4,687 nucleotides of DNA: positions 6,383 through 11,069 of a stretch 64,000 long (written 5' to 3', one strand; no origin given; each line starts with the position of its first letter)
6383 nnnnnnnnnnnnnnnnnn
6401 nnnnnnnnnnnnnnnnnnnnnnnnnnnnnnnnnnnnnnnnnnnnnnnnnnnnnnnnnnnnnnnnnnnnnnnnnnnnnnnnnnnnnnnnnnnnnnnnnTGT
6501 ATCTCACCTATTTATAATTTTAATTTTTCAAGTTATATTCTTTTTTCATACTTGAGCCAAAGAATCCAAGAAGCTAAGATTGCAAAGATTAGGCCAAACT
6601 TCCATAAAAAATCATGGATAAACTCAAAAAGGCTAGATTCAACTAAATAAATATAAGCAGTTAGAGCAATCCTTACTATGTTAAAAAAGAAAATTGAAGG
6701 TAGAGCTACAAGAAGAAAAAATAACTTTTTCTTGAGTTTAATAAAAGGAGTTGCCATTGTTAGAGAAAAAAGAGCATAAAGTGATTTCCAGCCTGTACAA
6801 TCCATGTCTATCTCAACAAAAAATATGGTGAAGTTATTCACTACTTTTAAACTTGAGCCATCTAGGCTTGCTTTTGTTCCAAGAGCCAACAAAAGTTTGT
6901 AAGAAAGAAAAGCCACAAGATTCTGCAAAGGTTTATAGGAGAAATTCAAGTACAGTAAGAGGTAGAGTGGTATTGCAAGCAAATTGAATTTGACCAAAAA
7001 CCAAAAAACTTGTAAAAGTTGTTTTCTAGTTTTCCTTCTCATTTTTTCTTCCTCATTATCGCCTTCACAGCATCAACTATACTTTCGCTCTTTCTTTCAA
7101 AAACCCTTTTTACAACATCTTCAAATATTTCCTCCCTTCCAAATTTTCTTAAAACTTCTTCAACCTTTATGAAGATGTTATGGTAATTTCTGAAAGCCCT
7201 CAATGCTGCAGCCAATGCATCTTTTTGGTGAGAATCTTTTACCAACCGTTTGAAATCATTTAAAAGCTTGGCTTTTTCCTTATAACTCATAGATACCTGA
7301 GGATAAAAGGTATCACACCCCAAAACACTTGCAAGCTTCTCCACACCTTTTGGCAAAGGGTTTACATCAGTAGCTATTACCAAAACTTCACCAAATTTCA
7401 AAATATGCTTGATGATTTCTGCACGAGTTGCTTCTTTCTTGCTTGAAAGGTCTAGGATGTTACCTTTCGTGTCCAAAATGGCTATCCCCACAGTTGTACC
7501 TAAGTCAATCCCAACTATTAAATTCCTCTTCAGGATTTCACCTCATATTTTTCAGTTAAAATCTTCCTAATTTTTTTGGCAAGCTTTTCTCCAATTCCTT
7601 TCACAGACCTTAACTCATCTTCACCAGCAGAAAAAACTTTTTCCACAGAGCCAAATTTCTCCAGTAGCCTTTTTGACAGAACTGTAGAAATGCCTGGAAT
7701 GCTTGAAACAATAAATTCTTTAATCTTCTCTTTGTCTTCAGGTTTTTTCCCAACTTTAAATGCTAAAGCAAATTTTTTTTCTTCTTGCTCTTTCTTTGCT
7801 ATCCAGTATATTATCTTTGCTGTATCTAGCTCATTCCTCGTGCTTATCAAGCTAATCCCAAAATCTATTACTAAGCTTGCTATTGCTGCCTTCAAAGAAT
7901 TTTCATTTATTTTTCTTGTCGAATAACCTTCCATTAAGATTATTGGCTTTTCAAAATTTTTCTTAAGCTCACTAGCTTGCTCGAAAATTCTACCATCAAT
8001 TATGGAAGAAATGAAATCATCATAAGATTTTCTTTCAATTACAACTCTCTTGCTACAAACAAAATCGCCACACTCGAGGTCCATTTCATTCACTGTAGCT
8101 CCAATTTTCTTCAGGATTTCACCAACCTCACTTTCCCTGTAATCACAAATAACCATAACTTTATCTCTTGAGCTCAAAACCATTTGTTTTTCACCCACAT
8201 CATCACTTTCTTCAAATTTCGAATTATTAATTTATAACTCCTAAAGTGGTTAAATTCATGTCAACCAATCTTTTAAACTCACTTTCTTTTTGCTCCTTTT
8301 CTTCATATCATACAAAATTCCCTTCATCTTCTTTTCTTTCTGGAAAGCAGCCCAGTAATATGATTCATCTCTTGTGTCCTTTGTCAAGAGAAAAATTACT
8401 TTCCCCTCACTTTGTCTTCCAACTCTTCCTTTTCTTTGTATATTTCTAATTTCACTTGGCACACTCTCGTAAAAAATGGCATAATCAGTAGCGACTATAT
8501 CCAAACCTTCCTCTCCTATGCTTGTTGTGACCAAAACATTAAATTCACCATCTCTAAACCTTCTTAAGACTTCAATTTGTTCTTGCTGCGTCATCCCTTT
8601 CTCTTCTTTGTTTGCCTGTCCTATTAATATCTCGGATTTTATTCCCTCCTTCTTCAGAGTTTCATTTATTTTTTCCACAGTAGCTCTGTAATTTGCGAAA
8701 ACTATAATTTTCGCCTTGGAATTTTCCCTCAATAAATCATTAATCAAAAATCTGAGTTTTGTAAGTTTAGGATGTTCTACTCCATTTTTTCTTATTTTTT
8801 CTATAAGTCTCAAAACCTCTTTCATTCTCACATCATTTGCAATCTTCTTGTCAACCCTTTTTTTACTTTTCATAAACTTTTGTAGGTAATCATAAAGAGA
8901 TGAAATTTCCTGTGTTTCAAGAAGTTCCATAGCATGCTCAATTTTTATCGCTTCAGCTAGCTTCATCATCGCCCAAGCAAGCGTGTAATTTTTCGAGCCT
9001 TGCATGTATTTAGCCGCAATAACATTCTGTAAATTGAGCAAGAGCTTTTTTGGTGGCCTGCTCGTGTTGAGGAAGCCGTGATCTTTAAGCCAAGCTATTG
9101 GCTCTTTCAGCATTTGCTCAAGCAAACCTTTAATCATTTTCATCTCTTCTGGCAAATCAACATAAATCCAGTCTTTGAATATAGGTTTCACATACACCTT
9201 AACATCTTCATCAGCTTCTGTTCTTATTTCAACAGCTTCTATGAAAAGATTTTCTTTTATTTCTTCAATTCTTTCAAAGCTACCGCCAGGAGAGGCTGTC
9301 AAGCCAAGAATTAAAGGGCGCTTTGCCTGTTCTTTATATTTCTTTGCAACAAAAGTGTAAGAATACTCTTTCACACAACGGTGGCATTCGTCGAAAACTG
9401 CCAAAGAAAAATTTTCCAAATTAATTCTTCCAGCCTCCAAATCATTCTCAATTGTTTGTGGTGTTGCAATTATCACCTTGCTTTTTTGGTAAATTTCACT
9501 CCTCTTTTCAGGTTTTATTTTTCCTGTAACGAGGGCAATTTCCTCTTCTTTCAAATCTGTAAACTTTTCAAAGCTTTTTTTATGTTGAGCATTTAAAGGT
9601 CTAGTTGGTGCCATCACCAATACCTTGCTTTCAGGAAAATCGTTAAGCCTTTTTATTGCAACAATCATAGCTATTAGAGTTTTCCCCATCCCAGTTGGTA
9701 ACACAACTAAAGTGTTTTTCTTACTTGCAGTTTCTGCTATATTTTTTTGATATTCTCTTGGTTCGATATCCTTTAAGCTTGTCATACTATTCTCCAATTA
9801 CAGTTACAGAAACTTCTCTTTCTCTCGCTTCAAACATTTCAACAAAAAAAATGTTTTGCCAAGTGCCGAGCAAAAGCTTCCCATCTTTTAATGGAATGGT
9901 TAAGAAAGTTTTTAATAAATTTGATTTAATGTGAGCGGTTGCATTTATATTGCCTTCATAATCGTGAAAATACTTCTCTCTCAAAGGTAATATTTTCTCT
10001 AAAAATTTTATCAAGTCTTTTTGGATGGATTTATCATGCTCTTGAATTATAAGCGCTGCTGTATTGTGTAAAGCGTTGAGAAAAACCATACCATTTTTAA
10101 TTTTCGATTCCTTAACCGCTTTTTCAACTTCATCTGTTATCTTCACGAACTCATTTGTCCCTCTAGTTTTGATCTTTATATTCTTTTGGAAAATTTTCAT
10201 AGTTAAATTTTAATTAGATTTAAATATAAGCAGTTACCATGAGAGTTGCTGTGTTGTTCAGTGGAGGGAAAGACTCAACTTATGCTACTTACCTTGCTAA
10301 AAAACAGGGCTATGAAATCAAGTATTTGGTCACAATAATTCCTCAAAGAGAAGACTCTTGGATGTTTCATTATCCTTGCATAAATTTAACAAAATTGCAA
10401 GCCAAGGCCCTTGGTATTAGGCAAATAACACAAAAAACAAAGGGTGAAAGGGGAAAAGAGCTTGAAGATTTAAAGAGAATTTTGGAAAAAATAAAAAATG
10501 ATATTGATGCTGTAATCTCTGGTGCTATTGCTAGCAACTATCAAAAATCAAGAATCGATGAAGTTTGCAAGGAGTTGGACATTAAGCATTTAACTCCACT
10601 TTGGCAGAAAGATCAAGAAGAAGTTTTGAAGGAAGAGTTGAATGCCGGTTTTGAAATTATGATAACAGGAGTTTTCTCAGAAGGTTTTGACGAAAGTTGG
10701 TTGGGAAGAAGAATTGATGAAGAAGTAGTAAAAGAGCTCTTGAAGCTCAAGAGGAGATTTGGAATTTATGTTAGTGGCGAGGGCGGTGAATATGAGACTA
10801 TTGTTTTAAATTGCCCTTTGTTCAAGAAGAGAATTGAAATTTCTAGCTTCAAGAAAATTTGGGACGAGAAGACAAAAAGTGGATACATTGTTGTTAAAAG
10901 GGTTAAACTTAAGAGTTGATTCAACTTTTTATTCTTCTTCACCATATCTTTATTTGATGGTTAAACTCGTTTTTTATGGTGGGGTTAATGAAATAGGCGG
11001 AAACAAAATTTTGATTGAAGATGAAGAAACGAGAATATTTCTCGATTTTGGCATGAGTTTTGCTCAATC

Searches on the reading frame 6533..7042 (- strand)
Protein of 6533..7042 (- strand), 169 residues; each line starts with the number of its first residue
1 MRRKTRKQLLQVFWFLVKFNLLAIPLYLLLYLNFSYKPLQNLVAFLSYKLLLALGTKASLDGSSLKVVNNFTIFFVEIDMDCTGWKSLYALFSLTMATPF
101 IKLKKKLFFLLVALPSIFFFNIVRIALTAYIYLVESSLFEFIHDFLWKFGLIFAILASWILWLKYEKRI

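Call 63: search_protein_families(library=pfam, proteins=[window:6533-7042:-], max_evalue=0.001)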
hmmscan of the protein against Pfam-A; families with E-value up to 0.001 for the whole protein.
window:6533-7042:- (169 aa): 1 family
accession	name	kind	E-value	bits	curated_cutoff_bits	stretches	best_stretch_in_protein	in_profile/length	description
PF09721.15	Exosortase_EpsH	-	3.5e-16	59.8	25.7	1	8-162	97-248/254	Transmembrane exosortase (Exosortase_EpsH)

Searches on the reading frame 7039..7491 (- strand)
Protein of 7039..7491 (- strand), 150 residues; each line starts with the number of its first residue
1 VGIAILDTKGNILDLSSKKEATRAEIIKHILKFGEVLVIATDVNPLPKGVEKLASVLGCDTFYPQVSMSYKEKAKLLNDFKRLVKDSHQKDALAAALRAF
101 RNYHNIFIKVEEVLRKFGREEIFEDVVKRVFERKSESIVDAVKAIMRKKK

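Call 63: search_protein_families(library=pfam, proteins=[window:7039-7491:-], max_evalue=0.001)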
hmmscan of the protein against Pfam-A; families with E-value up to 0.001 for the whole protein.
window:7039-7491:- (150 aa): 1 family
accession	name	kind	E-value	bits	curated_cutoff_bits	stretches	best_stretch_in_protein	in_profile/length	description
PF04312.18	DUF460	-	3.3e-28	98.5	28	1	1-96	42-135/135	Protein of unknown function (DUF460)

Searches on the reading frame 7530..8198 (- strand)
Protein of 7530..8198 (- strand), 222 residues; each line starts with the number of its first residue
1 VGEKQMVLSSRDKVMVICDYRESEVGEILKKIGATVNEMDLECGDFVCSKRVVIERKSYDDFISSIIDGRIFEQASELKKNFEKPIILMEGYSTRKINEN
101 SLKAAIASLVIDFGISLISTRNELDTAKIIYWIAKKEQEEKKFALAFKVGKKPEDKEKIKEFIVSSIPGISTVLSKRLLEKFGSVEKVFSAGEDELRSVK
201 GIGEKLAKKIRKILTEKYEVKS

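Call 63: search_protein_families(library=pfam, proteins=[window:7530-8198:-], max_evalue=0.001)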
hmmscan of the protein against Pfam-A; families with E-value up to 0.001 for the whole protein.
window:7530-8198:- (222 aa): 5 families
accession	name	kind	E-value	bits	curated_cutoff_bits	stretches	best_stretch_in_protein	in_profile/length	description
PF02732.21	ERCC4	-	1.8e-30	106.1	24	1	19-131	2-138/140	ERCC4 domain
PF14520.12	HHH_5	-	5.3e-11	43.3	27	1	165-212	5-53/57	Helix-hairpin-helix domain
PF12826.13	HHH_2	-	5.7e-08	33.2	27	1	166-216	7-57/64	Helix-hairpin-helix motif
PF00633.29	HHH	-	2e-05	24.6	24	1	184-212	1-29/30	Helix-hairpin-helix motif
PF14716.13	HHH_8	-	0.00027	21.7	30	1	189-216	44-70/73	Helix-hairpin-helix domain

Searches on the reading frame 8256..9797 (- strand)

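Call 63: search_protein_families(library=pfam, proteins=[window:8256-9797:-], max_evalue=0.001)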
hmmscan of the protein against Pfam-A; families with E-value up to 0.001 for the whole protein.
window:8256-9797:- (513 aa): 6 families
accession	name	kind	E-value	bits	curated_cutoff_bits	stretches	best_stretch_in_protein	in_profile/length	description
PF00270.35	DEAD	-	1.6e-29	103.2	26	1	16-171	3-161/167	DEAD/DEAH box helicase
PF04851.21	ResIII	-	3.5e-27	95.7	22.5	1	11-170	2-162/164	Type III restriction enzyme, res subunit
PF00271.37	Helicase_C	-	1.1e-24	87.2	23.5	1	352-461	6-108/110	Helicase conserved C-terminal domain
PF21210.2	RNA_helicase_helical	-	2.1e-16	60.4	27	1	228-328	2-106/108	Putative ATP-dependent RNA helicase, helical bundle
PF18766.7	SWI2_SNF2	-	1.3e-06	28.7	26.7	1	24-170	16-155/221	SWI2/SNF2 ATPase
PF22590.2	Cas3-like_C_2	-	4.8e-05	24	27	1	363-463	4-105/106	CRISPR-associated nuclease/helicase Cas3, C-terminal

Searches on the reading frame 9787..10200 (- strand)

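Call 63: search_protein_families(library=pfam, proteins=[window:9787-10200:-], max_evalue=0.001)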
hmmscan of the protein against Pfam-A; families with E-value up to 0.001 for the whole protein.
window:9787-10200:- (137 aa): 1 family
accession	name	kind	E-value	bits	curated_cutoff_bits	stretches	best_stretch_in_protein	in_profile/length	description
PF01894.22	UPF0047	-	3.9e-37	127.4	27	1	20-134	1-117/117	Uncharacterised protein family UPF0047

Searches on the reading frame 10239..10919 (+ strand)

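Call 63: search_protein_families(library=pfam, proteins=[window:10239-10919:+], max_evalue=0.001)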
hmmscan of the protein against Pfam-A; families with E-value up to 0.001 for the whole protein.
window:10239-10919:+ (226 aa): 4 families
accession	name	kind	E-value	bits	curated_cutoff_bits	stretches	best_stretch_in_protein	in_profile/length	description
PF01902.24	Diphthami_syn_2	-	7.6e-76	254.9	23.2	1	1-223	1-218/219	Diphthamide synthase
PF06508.19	QueC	-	2.5e-05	24.3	22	1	4-39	3-38/210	Queuosine biosynthesis protein QueC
PF24167.1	DUF7411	-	5.1e-05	23.4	28.7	1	1-41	1-39/194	Family of unknown function (DUF7411)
PF03054.22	tRNA_Me_trans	-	0.00017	21.8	20.6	0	1-32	1-32/202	tRNA methyl transferase HUP domain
